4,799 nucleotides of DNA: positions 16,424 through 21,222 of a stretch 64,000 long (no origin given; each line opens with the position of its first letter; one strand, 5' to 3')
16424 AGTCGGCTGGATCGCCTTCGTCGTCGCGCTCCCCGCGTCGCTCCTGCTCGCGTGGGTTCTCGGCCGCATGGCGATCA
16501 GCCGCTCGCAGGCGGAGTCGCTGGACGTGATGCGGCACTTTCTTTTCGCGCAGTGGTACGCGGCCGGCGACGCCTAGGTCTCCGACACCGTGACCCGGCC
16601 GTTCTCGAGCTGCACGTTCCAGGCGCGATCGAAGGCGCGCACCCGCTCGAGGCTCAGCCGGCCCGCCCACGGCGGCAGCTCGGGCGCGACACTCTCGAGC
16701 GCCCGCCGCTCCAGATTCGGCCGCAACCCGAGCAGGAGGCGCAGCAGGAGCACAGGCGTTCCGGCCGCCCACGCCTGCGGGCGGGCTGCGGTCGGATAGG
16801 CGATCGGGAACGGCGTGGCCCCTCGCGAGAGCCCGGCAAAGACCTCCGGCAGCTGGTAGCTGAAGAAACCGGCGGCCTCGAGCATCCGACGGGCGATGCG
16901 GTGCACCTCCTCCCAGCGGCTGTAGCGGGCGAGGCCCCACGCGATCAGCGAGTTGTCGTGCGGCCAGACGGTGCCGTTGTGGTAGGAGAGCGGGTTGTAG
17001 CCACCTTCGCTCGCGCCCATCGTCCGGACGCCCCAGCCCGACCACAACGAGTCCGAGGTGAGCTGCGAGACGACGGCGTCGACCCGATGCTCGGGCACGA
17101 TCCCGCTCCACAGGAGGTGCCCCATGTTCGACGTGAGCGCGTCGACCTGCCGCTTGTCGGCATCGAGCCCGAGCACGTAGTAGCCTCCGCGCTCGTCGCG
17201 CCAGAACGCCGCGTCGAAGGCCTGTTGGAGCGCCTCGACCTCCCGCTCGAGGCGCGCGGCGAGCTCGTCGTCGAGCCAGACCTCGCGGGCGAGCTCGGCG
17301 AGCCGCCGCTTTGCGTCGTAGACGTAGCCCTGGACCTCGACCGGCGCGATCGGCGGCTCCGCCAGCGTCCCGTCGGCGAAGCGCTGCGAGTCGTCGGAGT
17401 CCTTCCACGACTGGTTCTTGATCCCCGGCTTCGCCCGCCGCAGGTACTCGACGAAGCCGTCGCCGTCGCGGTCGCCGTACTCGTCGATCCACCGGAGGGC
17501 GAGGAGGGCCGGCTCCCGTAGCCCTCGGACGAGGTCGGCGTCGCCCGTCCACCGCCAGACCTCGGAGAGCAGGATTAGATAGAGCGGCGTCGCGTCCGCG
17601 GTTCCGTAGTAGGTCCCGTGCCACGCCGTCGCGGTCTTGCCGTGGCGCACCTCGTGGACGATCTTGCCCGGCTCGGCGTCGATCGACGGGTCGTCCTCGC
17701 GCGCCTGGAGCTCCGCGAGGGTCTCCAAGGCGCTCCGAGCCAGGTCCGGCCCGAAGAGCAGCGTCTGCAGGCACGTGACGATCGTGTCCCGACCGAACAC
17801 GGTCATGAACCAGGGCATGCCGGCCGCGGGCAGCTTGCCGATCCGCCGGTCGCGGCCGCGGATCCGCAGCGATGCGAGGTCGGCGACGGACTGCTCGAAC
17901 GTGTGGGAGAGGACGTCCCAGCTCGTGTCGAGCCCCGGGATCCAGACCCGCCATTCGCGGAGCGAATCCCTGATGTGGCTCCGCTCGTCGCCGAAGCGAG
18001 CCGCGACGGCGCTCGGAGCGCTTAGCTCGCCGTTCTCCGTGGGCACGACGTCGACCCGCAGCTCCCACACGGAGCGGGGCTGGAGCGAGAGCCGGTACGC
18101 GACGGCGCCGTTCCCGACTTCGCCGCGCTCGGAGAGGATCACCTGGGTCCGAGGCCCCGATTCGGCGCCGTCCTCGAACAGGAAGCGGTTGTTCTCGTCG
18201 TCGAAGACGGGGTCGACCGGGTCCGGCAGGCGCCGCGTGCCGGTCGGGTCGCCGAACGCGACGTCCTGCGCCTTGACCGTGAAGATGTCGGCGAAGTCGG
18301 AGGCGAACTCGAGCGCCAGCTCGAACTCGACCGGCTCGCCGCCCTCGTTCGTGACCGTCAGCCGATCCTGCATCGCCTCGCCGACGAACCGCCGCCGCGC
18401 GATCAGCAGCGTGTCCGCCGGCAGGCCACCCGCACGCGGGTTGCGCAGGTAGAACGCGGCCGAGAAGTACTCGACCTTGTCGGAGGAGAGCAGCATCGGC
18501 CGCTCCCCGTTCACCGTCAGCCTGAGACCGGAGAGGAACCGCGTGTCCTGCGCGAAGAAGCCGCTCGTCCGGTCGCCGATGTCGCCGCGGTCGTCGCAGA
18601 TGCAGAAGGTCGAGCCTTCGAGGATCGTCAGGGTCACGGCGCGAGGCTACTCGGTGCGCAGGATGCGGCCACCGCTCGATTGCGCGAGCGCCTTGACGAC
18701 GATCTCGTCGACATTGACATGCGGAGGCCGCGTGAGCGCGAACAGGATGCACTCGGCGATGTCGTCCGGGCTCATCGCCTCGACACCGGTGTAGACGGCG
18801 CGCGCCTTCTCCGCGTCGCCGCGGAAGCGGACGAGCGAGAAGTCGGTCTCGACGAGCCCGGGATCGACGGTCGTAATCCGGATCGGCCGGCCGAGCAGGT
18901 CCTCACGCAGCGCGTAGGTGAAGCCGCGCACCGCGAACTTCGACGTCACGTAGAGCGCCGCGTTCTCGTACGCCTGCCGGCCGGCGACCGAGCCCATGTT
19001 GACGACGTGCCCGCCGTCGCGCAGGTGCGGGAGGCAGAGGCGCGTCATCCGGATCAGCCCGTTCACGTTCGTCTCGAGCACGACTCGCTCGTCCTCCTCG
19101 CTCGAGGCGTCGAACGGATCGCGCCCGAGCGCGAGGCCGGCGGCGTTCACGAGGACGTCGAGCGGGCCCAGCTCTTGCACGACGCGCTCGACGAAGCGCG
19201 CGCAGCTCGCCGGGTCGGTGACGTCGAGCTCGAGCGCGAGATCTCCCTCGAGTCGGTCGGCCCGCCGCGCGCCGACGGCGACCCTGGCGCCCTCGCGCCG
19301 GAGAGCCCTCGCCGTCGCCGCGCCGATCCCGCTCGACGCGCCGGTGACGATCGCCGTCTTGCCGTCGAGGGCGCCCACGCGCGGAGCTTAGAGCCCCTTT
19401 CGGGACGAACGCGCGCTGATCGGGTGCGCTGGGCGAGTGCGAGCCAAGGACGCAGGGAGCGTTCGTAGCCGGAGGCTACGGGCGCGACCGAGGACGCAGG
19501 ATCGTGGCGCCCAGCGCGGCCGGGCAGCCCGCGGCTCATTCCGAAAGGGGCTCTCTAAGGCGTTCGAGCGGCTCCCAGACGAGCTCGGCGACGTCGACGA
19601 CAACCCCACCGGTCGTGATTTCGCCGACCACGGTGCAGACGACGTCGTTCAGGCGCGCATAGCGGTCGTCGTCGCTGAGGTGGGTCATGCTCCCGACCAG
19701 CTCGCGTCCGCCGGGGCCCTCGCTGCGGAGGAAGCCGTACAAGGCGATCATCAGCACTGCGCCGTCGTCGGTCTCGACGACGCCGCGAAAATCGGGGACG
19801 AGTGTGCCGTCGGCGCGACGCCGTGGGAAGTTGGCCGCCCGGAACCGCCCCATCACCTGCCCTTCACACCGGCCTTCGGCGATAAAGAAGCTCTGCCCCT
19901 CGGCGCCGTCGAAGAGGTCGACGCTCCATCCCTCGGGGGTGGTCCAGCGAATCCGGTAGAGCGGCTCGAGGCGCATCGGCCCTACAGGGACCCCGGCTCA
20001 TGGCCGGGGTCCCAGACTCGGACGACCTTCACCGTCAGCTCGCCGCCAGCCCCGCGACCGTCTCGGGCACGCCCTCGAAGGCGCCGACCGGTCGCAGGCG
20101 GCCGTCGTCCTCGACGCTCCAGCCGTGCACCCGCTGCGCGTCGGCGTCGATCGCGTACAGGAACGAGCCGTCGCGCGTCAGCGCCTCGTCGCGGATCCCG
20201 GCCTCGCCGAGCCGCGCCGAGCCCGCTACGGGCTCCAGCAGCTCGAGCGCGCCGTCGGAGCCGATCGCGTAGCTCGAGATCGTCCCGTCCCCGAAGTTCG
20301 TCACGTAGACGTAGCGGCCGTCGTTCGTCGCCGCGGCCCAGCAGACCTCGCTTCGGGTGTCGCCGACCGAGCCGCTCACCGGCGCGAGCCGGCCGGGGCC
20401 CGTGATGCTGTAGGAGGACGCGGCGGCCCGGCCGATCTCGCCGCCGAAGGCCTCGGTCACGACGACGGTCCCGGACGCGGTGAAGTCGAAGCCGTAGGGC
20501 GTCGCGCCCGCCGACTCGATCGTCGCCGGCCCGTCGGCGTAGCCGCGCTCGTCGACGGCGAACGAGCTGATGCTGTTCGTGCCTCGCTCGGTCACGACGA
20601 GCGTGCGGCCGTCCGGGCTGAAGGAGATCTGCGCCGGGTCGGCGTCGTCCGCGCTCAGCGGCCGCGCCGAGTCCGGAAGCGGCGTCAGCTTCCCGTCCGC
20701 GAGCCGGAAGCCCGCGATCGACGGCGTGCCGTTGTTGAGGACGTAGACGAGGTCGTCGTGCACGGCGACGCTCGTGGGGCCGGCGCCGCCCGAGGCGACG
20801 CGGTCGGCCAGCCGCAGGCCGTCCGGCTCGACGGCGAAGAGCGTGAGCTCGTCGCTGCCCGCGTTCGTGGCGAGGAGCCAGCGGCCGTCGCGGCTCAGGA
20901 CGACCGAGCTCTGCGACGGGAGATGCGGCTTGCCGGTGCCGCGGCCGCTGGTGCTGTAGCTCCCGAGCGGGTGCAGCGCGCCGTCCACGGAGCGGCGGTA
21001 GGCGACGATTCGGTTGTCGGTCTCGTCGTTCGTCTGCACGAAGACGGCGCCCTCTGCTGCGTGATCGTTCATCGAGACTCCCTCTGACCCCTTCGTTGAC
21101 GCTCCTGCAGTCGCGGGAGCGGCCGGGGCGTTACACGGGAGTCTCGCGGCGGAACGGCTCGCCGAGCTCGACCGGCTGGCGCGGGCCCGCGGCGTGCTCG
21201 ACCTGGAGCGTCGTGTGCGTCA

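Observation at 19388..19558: Family-1 element of about 165 bp: conserved core inside helices that differ between copies yet stay paired (structured RNA or unusual MITE)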

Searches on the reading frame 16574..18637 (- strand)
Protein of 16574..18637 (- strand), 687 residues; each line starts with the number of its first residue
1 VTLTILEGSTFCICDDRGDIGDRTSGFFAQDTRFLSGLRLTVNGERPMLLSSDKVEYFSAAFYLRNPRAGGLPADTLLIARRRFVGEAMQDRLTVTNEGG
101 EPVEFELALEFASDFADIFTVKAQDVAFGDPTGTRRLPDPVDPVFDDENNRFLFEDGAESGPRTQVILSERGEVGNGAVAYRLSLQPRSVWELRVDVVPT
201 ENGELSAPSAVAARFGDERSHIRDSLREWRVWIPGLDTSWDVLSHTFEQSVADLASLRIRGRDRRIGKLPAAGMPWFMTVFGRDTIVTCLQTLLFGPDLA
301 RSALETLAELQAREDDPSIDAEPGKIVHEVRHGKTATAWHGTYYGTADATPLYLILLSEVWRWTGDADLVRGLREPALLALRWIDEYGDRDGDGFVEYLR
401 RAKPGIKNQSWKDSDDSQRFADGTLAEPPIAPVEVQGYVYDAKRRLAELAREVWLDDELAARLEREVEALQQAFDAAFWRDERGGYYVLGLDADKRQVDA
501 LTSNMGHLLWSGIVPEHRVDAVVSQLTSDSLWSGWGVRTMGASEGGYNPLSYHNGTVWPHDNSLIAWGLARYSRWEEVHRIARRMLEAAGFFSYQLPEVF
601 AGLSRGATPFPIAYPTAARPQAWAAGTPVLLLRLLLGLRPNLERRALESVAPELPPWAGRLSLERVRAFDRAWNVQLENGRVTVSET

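Call 31: search_protein_families(library=pfam, proteins=[window:16574-18637:-])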
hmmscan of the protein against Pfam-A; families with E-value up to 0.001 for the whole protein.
window:16574-18637:- (687 aa): 4 families
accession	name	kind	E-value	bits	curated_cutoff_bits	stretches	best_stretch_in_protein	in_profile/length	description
PF14742.11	GDE_N_bis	-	2.9e-45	154.9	22.1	1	5-195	1-193/194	N-terminal domain of (some) glycogen debranching enzymes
PF22422.2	MGH1-like_GH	-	2.7e-20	73.7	27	1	296-589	20-328/356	Mannosylglycerate hydrolase MGH1-like glycoside hydrolase domain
PF06202.20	GDE_C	-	6.6e-07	29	21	1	431-592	161-332/367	Amylo-alpha-1,6-glucosidase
PF01204.24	Trehalase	-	4.9e-06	26.1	21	1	430-588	304-461/512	Trehalase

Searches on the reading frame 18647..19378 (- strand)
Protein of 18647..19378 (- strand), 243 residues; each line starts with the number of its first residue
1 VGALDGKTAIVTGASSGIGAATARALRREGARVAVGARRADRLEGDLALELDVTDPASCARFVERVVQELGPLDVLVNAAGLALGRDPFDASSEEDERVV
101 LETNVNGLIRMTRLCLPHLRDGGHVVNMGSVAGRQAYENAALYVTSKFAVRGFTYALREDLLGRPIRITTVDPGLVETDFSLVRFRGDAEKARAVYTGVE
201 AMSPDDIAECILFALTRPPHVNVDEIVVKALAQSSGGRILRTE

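Call 31: search_protein_families(library=pfam, proteins=[window:18647-19378:-])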
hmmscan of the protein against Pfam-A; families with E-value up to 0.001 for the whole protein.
window:18647-19378:- (243 aa): 4 families
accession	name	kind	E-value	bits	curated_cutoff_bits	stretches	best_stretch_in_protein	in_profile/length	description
PF00106.31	adh_short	-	4.9e-46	157.1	26.6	1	7-180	1-186/195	short chain dehydrogenase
PF13561.12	adh_short_C2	-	3.5e-37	128.7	27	1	13-215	1-217/236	Enoyl-(Acyl carrier protein) reductase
PF08659.16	KR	-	1.5e-08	35.2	22.6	1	8-143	2-149/180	KR domain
PF01370.27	Epimerase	-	2.6e-08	34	20.9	1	10-132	2-119/240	NAD dependent epimerase/dehydratase family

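Call 43: find_encoding_contigs(protein=window:18647-19378:-, flank=3000, max_places=8)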
Protein window:18647-19378:- (243 aa): no gene with exactly this product is on record in the collection.

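Call 44: find_related_loci(query=window:18647-19378:-, collection=metagenome_contigs, flank=2500)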
Query window:18647-19378:- (243 aa) in metagenome_contigs; peptide patterns used: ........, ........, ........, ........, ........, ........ (x = any residue, [..] = any of these).
540 stretches matched a pattern; 180 encode a relative of the query (tblastn E <= 1e-3); the best 80 are kept; 80 distinct loci.
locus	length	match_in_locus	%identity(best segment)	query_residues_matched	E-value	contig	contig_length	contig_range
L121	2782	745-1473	89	1-243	4e-149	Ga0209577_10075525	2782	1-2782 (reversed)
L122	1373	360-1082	82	1-241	3e-143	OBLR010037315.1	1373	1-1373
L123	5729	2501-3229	86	1-243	8e-130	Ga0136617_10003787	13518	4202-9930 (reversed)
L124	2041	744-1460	88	3-241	3e-136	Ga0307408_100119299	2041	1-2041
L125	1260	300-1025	81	3-243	6e-139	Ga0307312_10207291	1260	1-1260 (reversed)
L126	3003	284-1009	80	3-243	1e-130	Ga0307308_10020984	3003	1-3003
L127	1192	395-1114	83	3-242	3e-133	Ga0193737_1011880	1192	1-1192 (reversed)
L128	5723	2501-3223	80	1-241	4e-121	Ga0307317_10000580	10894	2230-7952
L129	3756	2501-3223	80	1-241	7e-122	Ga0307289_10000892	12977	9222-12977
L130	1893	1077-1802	79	3-243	4e-127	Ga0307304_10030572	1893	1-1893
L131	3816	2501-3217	75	4-242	5e-119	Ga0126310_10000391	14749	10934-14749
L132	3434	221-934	75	4-241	4e-119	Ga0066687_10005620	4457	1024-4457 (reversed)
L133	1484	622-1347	78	3-243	1e-127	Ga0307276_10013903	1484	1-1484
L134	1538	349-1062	75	4-241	3e-127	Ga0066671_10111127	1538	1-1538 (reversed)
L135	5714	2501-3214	79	4-241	2e-117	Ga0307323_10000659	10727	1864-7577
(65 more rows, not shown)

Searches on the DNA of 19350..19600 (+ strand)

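Call 13: search_rna_families(source=window, start=19350, end=19600, threshold=evalue, max_evalue=10)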
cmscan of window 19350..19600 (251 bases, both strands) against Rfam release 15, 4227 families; matches with E-value up to 10: 0.
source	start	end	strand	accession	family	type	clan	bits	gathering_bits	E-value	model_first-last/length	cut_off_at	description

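Call 49: search_dna_similar(query=window:19388-19558:+, collection=plasmids, mode=distant, max_evalue=0.001, max_rows=15)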
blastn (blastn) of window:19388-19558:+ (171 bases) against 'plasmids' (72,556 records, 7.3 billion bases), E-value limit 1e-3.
No match.

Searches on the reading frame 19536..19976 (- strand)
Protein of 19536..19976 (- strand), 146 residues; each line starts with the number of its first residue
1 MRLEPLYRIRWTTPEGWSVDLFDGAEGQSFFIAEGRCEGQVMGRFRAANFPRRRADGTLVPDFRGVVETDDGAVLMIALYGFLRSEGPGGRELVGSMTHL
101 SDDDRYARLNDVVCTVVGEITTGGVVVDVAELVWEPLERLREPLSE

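Call 31: search_protein_families(library=pfam, proteins=[window:19536-19976:-])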
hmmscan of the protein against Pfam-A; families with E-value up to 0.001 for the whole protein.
window:19536-19976:- (146 aa): 1 family
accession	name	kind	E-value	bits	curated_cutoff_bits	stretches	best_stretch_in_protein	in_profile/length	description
PF11578.13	DUF3237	-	1.2e-06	28.8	24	1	2-130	2-147/149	Protein of unknown function (DUF3237)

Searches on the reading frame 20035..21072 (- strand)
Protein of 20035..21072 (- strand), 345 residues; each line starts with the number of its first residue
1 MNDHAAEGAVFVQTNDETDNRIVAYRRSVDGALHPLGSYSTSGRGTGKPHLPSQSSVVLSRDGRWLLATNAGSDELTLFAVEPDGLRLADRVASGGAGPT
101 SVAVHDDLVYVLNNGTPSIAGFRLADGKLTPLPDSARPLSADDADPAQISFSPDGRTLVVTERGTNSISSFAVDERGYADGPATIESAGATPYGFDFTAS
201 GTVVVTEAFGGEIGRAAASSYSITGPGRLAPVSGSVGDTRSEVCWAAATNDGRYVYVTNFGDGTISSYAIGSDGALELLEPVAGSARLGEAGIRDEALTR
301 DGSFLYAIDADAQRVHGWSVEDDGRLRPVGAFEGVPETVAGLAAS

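Call 31: search_protein_families(library=pfam, proteins=[window:20035-21072:-])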
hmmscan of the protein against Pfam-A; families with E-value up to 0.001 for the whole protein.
window:20035-21072:- (345 aa): 1 family
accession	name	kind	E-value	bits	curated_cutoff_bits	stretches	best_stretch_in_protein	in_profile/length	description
PF10282.15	Lactonase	-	7.4e-29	101.5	21.7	3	16-133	209-331/344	Lactonase, 7-bladed beta-propeller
